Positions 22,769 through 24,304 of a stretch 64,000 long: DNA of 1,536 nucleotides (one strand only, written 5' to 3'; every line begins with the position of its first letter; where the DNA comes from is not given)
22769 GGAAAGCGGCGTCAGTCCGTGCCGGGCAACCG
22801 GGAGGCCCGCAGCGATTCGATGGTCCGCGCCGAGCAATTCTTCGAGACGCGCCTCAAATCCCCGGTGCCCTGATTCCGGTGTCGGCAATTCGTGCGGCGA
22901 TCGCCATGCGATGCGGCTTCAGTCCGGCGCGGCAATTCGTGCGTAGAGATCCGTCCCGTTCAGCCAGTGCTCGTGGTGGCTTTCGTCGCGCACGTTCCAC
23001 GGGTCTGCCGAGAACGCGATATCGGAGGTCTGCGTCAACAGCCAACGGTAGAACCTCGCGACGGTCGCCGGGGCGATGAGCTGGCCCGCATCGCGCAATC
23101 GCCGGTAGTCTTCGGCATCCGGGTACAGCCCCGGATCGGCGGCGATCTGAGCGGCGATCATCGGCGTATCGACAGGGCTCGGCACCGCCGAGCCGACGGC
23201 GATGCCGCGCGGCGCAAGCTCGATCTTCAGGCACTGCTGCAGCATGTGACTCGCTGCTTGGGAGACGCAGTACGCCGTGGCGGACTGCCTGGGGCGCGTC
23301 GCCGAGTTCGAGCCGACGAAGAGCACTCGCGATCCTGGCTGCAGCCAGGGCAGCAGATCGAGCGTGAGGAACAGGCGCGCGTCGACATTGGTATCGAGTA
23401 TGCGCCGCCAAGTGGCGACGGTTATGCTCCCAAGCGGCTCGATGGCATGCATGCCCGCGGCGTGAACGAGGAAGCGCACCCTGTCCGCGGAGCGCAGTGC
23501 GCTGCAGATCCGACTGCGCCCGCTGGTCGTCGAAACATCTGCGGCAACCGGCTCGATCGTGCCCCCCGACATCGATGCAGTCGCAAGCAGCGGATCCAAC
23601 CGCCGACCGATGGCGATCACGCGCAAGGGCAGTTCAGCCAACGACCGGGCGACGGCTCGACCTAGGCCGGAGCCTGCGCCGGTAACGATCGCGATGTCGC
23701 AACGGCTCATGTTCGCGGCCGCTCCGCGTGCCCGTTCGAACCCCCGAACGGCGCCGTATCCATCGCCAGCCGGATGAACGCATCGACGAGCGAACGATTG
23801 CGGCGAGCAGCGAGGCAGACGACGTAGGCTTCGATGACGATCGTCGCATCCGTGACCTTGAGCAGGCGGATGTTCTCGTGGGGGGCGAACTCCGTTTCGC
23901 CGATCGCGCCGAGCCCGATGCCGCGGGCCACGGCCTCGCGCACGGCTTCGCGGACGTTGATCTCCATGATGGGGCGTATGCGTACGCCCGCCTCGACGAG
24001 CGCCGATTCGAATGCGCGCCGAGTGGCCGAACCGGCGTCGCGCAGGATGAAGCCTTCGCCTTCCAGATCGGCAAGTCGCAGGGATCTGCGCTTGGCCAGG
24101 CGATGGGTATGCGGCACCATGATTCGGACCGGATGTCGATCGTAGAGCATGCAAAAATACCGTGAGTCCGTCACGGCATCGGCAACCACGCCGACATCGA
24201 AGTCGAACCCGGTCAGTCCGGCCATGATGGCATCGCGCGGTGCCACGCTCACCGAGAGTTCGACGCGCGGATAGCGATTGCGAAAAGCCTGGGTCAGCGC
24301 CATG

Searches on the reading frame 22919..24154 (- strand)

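Call 28: search_protein_families(library=pfam, proteins=[window:22919-24154:-], max_evalue=0.00001)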
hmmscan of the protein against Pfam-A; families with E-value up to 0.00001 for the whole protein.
window:22919-24154:- (411 aa): 3 families
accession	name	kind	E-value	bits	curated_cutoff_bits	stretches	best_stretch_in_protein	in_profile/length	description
PF00106.31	adh_short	-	4.3e-30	105.1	26.6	1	154-335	2-189/195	short chain dehydrogenase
PF13561.12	adh_short_C2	-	4.2e-20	72.8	27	1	159-377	1-221/236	Enoyl-(Acyl carrier protein) reductase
PF08659.16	KR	-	1.8e-08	35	22.6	1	156-295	4-149/180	KR domain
